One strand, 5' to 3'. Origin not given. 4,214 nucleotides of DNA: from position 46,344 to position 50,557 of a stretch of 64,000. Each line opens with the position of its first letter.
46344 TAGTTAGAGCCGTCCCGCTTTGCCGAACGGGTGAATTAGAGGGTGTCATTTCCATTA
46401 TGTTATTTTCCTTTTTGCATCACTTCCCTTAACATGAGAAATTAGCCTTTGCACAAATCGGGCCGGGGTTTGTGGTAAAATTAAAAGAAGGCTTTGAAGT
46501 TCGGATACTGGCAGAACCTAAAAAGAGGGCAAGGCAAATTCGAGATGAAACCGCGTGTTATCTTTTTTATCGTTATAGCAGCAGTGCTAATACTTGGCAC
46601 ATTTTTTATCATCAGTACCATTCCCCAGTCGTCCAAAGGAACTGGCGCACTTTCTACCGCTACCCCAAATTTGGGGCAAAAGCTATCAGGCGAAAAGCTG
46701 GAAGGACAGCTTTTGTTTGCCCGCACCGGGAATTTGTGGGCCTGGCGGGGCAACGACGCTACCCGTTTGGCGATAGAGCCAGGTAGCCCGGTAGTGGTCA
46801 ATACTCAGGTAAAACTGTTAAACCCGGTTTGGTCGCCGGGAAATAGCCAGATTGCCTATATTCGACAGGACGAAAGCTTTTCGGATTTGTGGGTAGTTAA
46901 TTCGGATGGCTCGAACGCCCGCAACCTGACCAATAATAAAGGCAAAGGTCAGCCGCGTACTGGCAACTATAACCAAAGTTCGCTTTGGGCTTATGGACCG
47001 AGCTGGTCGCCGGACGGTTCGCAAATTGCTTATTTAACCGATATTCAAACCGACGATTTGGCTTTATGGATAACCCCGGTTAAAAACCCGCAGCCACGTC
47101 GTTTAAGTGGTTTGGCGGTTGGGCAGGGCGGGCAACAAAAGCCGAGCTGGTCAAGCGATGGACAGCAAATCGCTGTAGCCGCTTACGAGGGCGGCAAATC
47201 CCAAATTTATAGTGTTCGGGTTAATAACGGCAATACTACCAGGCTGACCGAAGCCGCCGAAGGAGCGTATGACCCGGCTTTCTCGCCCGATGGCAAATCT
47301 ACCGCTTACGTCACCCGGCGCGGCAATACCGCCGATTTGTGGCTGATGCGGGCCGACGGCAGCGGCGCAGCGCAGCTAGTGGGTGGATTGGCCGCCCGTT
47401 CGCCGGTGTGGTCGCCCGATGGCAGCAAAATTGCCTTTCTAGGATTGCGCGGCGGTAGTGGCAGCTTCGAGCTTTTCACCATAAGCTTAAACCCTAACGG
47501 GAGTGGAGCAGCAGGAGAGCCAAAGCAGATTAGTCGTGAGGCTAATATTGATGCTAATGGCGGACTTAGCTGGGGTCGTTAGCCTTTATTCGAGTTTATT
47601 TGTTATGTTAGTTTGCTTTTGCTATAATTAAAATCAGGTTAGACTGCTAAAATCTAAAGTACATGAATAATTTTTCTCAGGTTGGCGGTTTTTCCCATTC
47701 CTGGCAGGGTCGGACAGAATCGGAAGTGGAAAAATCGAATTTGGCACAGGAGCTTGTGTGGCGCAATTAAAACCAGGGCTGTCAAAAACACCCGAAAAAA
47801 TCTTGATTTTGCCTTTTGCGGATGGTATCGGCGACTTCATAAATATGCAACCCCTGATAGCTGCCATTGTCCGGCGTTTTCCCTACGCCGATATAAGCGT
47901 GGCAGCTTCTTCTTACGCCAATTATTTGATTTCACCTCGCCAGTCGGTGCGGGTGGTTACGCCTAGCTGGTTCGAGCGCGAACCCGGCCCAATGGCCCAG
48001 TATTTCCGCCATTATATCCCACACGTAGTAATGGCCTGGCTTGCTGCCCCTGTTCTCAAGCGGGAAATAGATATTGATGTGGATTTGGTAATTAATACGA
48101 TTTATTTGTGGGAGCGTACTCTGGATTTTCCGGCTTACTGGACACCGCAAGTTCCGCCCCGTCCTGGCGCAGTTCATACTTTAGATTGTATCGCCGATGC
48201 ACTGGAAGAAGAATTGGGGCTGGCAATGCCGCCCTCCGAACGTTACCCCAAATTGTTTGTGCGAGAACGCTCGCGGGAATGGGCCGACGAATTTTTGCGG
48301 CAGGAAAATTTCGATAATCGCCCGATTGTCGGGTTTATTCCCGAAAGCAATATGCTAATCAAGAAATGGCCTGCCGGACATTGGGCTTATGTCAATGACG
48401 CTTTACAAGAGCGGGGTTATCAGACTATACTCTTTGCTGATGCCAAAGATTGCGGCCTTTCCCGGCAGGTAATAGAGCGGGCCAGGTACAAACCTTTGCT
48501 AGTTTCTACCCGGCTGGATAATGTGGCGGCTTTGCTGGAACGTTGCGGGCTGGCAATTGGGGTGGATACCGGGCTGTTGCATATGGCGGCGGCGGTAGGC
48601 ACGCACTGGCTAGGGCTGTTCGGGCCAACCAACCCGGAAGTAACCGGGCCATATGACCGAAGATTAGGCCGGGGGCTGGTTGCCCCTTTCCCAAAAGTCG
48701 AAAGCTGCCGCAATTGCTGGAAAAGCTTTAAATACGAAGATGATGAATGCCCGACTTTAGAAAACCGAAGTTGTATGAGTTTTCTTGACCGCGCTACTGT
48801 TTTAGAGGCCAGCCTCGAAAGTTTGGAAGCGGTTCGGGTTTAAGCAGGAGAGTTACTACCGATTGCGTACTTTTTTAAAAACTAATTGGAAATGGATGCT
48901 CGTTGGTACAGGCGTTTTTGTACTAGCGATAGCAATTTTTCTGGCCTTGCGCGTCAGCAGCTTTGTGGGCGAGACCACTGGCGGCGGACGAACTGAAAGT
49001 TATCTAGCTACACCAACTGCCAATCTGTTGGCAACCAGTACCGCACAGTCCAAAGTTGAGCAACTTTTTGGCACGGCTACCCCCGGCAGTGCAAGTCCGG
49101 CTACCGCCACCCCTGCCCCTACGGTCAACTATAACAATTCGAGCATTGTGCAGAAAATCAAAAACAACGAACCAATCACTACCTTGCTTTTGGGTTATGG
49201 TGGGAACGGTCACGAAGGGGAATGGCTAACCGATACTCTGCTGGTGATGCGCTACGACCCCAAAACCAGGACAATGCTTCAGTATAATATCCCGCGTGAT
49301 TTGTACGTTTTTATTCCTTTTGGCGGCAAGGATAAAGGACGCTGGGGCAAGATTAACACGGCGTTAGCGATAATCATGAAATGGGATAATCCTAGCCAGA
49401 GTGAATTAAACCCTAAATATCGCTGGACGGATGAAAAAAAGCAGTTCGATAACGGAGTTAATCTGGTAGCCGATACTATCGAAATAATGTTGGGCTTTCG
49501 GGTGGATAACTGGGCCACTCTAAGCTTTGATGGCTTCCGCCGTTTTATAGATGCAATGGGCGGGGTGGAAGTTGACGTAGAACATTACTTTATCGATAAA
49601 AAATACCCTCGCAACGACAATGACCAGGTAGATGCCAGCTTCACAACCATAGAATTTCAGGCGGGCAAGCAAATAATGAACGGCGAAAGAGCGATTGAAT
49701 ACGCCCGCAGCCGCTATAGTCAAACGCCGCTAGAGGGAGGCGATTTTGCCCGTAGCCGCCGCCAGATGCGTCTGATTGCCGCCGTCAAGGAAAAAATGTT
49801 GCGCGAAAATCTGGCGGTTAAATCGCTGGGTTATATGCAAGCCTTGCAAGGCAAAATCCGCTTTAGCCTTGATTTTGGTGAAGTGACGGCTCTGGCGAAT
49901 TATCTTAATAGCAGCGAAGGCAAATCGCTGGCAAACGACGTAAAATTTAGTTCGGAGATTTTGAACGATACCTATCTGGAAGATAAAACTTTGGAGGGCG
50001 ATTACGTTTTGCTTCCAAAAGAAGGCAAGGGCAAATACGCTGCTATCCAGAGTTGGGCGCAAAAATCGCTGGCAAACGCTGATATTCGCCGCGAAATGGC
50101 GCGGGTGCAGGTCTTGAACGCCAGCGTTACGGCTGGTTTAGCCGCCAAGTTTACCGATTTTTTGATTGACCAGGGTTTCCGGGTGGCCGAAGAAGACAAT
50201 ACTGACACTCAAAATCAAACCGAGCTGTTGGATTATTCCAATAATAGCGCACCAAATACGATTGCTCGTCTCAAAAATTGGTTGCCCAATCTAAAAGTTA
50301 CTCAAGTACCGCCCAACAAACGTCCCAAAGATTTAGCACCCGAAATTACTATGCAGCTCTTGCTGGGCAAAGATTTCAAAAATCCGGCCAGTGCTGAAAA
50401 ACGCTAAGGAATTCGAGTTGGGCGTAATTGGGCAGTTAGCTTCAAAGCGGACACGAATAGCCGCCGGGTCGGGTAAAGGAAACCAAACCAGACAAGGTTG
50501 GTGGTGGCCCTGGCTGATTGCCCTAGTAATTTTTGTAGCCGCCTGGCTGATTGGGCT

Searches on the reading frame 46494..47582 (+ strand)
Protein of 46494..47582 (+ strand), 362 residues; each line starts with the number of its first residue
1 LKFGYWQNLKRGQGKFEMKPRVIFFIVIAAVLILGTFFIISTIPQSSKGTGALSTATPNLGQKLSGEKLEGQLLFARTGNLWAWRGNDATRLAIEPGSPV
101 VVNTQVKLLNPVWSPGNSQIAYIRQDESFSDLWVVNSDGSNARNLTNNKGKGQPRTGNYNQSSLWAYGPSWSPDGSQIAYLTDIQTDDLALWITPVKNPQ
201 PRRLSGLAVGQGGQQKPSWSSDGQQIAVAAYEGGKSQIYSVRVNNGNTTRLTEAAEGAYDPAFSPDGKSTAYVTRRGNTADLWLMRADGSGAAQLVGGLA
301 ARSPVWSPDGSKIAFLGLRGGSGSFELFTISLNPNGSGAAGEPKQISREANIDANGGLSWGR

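Call 74: search_protein_families(library=pfam, proteins=[window:46494-47582:+], max_evalue=0.00001)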
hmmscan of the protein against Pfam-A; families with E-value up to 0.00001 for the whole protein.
window:46494-47582:+ (362 aa): 3 families
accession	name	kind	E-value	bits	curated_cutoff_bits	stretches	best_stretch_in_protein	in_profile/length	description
PF07676.18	PD40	-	2.3e-25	88.4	20.9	0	303-328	13-37/38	WD40-like Beta Propeller Repeat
PF00930.27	DPPIV_N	-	6.3e-10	38.7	22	0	105-181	42-118/354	Dipeptidyl peptidase IV (DPP IV) N-terminal region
PF10647.15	Gmad1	-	2.4e-06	28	20.5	0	242-310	5-76/251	Lipoprotein LpqB beta-propeller domain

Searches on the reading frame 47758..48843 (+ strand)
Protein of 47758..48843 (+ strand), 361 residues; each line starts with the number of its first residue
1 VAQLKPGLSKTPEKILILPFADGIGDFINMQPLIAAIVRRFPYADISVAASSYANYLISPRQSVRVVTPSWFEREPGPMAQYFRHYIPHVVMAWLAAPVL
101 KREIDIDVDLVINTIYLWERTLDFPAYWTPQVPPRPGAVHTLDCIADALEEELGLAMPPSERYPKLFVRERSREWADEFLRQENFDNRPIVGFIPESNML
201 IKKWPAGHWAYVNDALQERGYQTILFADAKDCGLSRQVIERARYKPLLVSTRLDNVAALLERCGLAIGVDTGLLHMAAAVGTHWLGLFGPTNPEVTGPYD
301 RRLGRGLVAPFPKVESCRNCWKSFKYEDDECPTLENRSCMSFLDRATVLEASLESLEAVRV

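Call 74: search_protein_families(library=pfam, proteins=[window:47758-48843:+], max_evalue=0.00001)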
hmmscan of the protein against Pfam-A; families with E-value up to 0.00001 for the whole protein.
window:47758-48843:+ (361 aa): 1 family
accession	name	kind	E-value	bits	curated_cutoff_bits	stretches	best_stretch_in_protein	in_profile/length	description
PF01075.23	Glyco_transf_9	-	4.8e-31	108.4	22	1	147-303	70-224/247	Glycosyltransferase family 9 (heptosyltransferase)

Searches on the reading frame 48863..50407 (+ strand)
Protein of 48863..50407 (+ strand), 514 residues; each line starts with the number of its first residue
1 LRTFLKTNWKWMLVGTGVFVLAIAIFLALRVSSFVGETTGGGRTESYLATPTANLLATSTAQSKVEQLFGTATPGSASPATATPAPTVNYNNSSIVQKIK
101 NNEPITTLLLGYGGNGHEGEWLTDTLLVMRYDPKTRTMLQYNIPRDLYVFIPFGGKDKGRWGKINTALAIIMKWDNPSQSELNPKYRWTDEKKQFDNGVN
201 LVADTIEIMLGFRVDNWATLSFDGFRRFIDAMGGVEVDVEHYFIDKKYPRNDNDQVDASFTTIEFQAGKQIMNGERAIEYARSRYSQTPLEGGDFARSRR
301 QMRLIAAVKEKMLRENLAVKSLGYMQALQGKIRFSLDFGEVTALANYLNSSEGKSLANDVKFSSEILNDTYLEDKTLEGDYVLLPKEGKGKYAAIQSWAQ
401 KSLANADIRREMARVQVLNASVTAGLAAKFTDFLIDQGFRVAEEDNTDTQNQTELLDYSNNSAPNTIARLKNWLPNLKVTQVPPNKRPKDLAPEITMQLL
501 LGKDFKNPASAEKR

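Call 74: search_protein_families(library=pfam, proteins=[window:48863-50407:+], max_evalue=0.00001)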
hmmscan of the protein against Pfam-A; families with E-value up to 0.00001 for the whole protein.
window:48863-50407:+ (514 aa): 2 families
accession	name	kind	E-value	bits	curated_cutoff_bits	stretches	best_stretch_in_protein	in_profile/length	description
PF03816.19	LytR_cpsA_psr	-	1.1e-31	110.5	24.6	1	123-313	2-149/150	LytR_cpsA_psr family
PF13399.11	LytR_C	-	1.9e-10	42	22.2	1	414-505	3-86/86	LytR cell envelope-related transcriptional attenuator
